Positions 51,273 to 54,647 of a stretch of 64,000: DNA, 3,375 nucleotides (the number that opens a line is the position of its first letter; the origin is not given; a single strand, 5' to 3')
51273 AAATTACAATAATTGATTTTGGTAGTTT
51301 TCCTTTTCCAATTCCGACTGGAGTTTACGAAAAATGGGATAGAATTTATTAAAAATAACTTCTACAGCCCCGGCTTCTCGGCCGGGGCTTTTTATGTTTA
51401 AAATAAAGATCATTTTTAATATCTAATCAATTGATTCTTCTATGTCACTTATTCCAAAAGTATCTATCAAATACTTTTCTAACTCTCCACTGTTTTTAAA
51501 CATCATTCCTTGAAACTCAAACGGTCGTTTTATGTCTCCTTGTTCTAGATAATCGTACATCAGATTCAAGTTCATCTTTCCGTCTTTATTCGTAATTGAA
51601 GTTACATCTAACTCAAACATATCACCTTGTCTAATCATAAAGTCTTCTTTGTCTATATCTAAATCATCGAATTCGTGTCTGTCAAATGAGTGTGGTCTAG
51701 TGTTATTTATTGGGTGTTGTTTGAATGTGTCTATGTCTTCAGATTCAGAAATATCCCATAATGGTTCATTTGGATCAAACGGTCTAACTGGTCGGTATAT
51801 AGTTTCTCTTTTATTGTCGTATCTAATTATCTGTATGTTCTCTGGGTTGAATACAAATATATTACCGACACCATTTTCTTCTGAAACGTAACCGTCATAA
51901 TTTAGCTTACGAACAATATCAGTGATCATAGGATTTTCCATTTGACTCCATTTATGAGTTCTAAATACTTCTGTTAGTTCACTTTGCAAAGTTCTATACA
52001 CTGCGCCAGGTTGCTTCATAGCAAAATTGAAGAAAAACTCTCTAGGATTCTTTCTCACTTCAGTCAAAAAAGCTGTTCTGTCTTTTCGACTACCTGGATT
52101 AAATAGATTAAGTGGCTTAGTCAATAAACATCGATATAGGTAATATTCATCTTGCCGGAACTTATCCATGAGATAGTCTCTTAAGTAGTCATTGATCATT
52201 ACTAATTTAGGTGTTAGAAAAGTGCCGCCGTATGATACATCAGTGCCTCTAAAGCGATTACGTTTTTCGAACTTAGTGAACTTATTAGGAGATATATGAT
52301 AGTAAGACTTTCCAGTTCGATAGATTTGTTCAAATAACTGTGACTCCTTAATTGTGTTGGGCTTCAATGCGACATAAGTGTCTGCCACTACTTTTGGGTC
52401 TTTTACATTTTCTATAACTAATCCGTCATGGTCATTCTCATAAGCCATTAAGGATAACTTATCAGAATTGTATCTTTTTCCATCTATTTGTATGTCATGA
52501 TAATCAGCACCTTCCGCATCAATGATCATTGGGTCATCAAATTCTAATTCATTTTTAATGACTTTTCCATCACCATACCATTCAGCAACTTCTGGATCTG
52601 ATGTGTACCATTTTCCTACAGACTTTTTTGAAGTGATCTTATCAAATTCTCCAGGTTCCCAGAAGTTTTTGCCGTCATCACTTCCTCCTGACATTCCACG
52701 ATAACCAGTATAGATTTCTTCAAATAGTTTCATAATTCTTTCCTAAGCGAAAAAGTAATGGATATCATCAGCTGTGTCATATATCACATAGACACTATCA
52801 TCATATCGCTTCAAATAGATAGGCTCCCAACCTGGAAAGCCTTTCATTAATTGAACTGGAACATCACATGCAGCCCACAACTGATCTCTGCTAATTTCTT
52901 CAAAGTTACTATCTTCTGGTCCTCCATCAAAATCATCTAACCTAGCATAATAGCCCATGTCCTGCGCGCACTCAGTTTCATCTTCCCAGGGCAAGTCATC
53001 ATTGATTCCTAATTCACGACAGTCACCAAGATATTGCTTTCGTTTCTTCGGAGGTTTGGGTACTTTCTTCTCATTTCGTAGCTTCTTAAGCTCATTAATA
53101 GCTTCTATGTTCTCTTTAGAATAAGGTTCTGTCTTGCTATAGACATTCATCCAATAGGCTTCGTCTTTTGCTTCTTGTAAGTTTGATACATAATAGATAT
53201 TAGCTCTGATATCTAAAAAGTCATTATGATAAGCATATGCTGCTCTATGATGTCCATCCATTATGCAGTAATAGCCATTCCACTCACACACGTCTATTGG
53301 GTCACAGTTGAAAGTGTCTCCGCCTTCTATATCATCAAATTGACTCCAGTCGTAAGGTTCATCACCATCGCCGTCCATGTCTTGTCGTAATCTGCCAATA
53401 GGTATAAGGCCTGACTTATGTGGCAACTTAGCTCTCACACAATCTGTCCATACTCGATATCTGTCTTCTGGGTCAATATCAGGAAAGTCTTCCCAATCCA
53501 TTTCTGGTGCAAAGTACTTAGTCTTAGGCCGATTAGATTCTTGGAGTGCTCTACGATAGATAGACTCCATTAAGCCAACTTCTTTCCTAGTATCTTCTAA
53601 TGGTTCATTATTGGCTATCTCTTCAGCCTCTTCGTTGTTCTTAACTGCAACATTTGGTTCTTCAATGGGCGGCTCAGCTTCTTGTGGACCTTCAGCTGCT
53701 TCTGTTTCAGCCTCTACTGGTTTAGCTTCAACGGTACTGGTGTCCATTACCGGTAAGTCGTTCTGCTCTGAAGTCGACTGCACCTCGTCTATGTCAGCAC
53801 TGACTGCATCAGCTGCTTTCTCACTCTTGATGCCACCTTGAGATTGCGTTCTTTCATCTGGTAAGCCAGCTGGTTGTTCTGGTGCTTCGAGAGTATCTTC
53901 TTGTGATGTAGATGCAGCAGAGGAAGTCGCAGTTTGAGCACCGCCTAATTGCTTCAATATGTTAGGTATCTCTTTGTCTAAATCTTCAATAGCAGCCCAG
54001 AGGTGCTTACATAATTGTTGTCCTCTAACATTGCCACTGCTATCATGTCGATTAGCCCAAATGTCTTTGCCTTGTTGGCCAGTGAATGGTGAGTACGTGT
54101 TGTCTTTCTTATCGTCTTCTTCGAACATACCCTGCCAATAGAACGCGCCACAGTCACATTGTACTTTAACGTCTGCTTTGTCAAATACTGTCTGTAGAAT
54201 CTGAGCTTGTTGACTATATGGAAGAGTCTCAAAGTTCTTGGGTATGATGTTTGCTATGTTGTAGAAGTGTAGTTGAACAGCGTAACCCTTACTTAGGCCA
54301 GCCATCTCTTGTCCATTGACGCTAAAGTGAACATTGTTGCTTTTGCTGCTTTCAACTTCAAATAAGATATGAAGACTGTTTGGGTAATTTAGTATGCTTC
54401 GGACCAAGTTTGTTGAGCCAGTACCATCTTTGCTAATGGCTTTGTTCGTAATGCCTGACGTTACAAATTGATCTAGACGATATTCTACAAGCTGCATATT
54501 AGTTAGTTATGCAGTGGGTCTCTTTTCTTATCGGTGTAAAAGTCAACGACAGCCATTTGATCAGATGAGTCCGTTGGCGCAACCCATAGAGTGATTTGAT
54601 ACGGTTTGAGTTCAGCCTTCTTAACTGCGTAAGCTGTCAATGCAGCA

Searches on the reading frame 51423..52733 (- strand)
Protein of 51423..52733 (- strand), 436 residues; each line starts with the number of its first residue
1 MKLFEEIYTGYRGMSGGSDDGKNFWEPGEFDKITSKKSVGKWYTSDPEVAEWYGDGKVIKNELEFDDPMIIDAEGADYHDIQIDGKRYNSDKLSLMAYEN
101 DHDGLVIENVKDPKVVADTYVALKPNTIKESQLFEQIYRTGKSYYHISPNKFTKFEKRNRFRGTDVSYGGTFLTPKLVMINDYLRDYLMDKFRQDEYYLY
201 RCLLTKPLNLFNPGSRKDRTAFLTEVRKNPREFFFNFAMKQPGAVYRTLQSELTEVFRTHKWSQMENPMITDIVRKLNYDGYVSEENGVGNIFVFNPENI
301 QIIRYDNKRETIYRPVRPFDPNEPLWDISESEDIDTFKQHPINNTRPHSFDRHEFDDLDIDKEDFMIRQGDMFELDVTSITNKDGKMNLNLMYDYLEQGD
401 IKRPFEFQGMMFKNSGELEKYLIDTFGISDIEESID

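Call 15: search_protein_families(library=phrogs, proteins=[window:51423-52733:-])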
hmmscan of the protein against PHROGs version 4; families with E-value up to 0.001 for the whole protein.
window:51423-52733:- (436 aa): 0 families

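Call 29: search_protein_families(library=pfam, proteins=[window:51423-52733:-], max_evalue=0.01)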
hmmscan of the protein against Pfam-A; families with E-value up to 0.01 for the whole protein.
window:51423-52733:- (436 aa): 0 families

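Call 73: find_homologous_proteins(query=window:51423-52733:-, max_evalue=0.00001)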
Query window:51423-52733:- (436 aa): 4 proteins with E <= 0.00001 among 2716 candidates.
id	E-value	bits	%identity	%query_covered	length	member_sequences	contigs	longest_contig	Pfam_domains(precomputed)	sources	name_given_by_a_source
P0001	6.6e-298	1006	100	100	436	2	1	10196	-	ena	-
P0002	2.2e-157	543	59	99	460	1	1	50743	PF18760.8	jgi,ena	-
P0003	1.6e-131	458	67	69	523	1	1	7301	-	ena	-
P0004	3.5e-36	144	45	40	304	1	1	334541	-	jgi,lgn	jgi:hypothetical protein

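Call 74: search_protein_families(library=pfam, proteins=[P0002, window:51423-52733:-, P0003, P0004], max_evalue=1)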
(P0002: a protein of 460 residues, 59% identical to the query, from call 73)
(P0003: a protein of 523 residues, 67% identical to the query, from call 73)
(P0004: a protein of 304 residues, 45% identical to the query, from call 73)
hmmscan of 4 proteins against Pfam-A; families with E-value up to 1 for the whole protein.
P0002 (460 aa): 1 family
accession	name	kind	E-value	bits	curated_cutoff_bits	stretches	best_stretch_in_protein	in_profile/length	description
PF18760.7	ART-PolyVal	-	4.6e-08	34.4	31.2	2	29-130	19-132/140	ADP-Ribosyltransferase in polyvalent proteins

window:51423-52733:- (436 aa): 1 family
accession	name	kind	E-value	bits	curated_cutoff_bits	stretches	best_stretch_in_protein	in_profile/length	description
PF07006.16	DUF1310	-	0.14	12.8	30.1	1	322-402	27-106/119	Protein of unknown function (DUF1310)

P0003 (523 aa): 1 family
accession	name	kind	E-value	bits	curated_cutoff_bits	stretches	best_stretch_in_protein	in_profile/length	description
PF01418.23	HTH_6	-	0.022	15.2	28.3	0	133-152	46-65/77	Helix-turn-helix domain, rpiR family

P0004 (304 aa): 3 families
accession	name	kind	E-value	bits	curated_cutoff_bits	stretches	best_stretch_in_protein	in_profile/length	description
PF18760.7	ART-PolyVal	-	0.025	15.8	31.2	1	14-101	7-89/140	ADP-Ribosyltransferase in polyvalent proteins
PF22896.3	OB_RNR_1st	-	0.2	12.3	28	1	212-246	33-64/99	Ribonuclease R, OB first domain, N-terminal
PF13537.11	GATase_7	-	0.2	12.1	25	1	267-292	24-50/123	Glutamine amidotransferase domain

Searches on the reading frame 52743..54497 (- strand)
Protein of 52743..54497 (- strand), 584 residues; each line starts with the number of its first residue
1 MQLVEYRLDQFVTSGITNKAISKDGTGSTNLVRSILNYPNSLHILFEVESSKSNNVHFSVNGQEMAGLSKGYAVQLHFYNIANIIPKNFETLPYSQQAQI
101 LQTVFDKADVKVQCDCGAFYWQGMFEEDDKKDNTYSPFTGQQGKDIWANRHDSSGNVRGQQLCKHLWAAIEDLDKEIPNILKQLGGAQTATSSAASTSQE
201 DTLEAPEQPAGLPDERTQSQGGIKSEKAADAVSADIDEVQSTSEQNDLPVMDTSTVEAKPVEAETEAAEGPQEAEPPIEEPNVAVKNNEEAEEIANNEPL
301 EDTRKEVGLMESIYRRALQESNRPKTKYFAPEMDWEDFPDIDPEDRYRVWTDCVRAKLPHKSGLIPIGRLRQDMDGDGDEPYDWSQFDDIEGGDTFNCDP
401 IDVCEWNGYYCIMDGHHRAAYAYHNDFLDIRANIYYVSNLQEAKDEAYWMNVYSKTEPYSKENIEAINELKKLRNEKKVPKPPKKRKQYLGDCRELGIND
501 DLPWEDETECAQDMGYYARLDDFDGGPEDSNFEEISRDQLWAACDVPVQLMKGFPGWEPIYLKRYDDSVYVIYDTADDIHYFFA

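Call 15: search_protein_families(library=phrogs, proteins=[window:52743-54497:-])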
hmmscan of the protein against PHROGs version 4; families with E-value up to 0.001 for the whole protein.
window:52743-54497:- (584 aa): 0 families

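Call 29: search_protein_families(library=pfam, proteins=[window:52743-54497:-], max_evalue=0.01)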
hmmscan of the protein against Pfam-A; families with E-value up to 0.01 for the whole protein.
window:52743-54497:- (584 aa): 0 families

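Call 40: search_solved_structures(query=window:52743-54497:-, max_evalue=1)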
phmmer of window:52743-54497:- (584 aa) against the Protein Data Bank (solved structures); distinct sequences matched with E-value up to 1: 2.
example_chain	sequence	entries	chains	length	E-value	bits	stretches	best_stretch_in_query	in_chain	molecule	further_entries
8j52_A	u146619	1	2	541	0.24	13.3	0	391-462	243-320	GH31 alpha-galactosidase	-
8j50_A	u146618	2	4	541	0.36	12.7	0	391-460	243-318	GH31 alpha-galactosidase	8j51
